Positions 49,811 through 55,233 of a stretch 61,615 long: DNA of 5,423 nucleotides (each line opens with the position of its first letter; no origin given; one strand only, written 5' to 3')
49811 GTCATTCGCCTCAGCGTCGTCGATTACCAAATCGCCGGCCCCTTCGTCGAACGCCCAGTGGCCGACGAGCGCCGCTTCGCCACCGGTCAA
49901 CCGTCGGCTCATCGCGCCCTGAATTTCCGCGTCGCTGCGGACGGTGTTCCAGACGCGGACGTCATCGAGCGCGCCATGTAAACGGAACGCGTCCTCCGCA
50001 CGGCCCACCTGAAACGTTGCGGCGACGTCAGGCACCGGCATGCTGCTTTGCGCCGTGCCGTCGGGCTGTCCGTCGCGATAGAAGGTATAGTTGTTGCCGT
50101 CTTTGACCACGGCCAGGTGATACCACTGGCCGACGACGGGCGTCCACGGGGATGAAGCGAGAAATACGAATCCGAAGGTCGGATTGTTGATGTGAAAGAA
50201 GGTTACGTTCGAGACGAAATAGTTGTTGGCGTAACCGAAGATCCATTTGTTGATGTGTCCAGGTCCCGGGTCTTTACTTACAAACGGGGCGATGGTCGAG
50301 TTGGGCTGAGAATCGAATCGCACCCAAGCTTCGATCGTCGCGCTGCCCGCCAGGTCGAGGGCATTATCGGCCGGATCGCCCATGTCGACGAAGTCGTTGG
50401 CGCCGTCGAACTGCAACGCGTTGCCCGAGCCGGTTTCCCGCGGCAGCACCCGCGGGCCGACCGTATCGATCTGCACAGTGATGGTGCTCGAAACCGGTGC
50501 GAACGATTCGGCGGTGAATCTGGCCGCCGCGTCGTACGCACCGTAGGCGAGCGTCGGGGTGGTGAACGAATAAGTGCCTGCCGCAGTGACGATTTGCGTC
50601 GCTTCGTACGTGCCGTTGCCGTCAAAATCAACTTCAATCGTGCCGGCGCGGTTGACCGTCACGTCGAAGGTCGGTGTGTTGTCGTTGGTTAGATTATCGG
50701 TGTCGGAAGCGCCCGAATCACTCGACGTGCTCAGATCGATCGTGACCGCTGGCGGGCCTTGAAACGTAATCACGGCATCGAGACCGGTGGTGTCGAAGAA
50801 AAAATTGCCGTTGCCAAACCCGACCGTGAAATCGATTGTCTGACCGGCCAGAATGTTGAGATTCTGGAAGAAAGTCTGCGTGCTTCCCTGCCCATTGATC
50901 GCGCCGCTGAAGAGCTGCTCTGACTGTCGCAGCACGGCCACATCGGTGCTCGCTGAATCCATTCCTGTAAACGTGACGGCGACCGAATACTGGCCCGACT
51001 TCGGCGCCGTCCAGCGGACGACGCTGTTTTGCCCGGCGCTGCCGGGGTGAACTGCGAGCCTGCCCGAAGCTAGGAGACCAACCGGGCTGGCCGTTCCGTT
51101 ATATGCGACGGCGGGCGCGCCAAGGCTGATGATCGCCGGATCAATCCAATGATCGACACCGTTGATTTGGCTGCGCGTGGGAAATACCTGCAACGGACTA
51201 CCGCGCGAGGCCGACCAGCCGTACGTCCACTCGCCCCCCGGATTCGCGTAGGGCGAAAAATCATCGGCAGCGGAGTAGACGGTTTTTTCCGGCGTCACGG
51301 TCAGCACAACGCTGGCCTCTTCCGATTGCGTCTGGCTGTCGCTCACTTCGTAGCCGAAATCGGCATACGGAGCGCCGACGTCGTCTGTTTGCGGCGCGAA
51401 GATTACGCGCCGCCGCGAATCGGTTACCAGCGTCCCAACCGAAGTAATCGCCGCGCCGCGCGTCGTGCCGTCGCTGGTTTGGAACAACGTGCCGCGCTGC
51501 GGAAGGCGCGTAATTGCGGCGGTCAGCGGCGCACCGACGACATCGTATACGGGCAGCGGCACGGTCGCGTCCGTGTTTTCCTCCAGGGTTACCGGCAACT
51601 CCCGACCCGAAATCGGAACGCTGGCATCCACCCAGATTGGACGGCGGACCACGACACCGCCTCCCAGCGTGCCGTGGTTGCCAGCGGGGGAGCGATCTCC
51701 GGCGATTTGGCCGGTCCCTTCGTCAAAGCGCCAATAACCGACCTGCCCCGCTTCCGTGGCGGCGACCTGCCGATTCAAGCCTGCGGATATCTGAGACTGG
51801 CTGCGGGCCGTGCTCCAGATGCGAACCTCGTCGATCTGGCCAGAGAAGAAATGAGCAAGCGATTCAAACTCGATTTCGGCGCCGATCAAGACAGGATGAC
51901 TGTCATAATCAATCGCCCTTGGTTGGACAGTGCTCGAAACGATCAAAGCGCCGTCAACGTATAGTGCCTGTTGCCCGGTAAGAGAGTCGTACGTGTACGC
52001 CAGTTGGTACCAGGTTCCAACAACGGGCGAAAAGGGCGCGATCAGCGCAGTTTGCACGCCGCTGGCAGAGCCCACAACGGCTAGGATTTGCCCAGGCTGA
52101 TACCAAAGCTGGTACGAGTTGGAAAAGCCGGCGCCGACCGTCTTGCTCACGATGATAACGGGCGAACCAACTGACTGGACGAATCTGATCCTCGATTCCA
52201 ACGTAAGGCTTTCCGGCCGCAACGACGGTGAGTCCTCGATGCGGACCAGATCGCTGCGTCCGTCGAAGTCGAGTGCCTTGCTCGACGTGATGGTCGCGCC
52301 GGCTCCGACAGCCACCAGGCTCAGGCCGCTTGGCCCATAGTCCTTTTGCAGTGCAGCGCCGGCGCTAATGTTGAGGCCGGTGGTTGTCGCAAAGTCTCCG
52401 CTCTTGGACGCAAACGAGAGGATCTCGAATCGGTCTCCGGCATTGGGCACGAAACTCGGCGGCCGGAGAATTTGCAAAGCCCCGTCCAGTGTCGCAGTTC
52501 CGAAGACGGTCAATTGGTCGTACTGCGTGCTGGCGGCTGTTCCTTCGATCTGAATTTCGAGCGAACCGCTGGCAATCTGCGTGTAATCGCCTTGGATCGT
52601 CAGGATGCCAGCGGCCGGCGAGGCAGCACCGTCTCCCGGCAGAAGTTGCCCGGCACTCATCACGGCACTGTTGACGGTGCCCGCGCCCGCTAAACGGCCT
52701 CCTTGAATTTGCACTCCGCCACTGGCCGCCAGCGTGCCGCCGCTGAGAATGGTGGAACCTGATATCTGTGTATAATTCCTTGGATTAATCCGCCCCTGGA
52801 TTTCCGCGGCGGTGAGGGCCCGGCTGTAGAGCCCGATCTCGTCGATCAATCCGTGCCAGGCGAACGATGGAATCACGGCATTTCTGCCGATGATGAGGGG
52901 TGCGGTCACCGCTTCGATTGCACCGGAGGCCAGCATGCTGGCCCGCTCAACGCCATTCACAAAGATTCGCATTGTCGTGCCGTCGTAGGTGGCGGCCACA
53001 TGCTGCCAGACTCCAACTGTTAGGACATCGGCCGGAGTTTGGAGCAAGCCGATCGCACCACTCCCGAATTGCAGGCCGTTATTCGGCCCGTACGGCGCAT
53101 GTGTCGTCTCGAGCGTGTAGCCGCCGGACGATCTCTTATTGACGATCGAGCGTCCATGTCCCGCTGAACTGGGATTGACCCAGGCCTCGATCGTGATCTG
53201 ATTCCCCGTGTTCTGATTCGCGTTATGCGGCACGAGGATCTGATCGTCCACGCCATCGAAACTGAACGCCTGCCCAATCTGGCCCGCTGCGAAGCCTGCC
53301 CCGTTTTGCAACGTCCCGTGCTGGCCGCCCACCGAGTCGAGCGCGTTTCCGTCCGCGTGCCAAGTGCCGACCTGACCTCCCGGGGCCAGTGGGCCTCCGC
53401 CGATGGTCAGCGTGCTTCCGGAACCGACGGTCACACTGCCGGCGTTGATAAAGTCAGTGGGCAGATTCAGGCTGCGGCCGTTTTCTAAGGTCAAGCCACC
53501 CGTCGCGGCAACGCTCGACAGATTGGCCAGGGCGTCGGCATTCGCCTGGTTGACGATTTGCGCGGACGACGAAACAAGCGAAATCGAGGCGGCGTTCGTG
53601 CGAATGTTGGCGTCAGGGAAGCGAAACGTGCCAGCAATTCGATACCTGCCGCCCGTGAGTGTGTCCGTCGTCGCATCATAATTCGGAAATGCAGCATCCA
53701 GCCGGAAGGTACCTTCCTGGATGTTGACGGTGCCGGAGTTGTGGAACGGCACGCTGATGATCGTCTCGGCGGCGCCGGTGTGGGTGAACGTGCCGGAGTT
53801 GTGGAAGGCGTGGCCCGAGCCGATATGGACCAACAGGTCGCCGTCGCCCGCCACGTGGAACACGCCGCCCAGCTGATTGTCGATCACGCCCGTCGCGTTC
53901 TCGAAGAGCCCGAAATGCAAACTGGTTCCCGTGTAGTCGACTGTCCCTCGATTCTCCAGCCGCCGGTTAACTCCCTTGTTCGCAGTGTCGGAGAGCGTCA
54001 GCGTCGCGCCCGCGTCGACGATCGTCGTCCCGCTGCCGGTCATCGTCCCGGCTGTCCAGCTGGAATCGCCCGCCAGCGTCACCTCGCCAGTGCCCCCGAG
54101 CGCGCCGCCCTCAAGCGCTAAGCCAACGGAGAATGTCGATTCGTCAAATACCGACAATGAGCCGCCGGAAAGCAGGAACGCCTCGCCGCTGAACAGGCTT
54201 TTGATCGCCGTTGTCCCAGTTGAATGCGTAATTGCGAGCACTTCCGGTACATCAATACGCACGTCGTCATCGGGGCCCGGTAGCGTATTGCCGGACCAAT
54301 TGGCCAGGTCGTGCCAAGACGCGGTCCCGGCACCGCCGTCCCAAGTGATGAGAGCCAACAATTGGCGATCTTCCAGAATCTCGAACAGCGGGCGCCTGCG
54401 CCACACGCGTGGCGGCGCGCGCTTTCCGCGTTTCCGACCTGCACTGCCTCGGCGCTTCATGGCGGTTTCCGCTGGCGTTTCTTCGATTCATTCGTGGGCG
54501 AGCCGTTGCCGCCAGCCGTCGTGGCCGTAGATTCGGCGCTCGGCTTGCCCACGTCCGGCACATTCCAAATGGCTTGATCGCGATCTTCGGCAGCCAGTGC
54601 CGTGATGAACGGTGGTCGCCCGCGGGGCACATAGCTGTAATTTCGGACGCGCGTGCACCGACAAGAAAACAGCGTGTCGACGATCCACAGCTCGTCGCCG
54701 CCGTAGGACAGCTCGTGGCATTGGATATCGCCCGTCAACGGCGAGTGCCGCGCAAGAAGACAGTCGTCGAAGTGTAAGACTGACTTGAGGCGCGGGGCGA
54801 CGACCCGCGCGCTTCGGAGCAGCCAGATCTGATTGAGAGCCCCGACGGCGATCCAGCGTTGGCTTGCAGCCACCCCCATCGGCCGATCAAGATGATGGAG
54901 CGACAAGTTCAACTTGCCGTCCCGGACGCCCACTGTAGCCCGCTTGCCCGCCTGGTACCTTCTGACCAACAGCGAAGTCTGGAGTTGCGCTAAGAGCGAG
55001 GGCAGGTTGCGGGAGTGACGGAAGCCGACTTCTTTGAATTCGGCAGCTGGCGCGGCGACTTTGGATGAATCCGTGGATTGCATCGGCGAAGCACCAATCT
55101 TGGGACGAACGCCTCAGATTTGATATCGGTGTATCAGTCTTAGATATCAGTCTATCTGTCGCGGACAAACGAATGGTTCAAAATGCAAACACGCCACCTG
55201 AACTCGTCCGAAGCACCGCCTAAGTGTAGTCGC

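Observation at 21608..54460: One uninterrupted 32.9-kb ORF (10,950 aa) that places ~7,600 aa of adhesin-type modules in front of a complete Rhs shell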

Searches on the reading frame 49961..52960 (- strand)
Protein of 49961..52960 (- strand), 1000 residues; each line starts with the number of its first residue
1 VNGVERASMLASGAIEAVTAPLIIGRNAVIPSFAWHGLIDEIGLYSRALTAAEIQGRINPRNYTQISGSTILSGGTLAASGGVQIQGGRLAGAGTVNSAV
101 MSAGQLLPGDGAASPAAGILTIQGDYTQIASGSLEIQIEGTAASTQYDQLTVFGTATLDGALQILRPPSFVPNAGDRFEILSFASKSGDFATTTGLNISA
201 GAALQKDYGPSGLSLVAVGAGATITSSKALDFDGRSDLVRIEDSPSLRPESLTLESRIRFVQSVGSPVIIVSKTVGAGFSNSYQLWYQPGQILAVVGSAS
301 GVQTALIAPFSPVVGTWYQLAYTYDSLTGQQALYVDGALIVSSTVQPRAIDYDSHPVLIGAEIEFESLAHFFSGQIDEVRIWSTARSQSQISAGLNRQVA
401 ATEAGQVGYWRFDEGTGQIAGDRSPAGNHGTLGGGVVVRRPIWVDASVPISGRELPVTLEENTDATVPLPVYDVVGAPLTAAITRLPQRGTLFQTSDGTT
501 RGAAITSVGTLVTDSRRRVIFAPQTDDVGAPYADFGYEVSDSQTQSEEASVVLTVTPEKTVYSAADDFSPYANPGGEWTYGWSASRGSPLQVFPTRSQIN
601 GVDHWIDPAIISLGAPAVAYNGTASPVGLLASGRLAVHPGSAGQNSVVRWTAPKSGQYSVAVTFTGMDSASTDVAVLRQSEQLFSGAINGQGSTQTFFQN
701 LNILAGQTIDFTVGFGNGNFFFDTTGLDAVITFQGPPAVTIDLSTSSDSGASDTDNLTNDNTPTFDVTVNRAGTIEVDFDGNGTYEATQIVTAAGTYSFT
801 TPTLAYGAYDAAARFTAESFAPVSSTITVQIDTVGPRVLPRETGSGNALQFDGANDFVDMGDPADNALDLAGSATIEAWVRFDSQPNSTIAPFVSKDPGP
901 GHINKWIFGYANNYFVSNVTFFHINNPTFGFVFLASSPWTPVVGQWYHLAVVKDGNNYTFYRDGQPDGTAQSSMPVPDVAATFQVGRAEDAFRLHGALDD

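Call 6: search_protein_families(library=pfam, proteins=[window:49961-52960:-], max_evalue=0.01)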
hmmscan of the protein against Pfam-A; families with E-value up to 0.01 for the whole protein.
window:49961-52960:- (1000 aa): 4 families
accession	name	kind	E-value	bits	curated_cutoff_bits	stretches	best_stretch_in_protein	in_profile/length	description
PF13385.13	Laminin_G_3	-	3.2e-46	157.6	27.6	3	233-392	1-151/151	Concanavalin A-like lectin/glucanases superfamily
PF19077.6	Big_13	-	1.2e-12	48.6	27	1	738-833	4-102/102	Bacterial Ig-like domain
PF24619.1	Ig_SibA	-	4.8e-05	23.8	27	1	455-552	27-132/135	SibA-like, immunoglobulin-like domain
PF16640.11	Big_3_5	-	0.00036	21.5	35.5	1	756-831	7-87/88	Bacterial Ig-like domain (group 3)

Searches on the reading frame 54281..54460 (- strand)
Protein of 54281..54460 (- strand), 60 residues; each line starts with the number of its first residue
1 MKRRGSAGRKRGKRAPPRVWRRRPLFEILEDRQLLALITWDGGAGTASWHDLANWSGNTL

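Call 21: search_protein_families(library=pfam, proteins=[window:54281-54460:-], max_evalue=5)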
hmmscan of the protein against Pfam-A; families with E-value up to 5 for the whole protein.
window:54281-54460:- (60 aa): 1 family
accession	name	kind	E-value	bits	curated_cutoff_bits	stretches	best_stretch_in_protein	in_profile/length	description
PF07595.18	Planc_extracel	-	0.0026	17.8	25.5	1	21-36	2-17/20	Planctomycete extracellular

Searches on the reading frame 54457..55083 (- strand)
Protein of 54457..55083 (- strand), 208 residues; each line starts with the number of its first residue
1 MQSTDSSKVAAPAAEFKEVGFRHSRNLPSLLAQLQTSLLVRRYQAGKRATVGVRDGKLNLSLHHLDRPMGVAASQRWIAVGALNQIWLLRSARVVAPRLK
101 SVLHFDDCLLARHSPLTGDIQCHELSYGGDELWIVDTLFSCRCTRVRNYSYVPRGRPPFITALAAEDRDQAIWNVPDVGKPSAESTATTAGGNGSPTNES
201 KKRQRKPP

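Call 9: search_protein_families(library=pfam, proteins=[window:54457-55083:-], max_evalue=0.001)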
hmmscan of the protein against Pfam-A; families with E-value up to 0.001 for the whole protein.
window:54457-55083:- (208 aa): 1 family
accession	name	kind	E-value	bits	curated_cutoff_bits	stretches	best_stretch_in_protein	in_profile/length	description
PF16261.11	DUF4915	-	7.5e-32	111.3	35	1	26-168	2-145/316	Domain of unknown function (DUF4915)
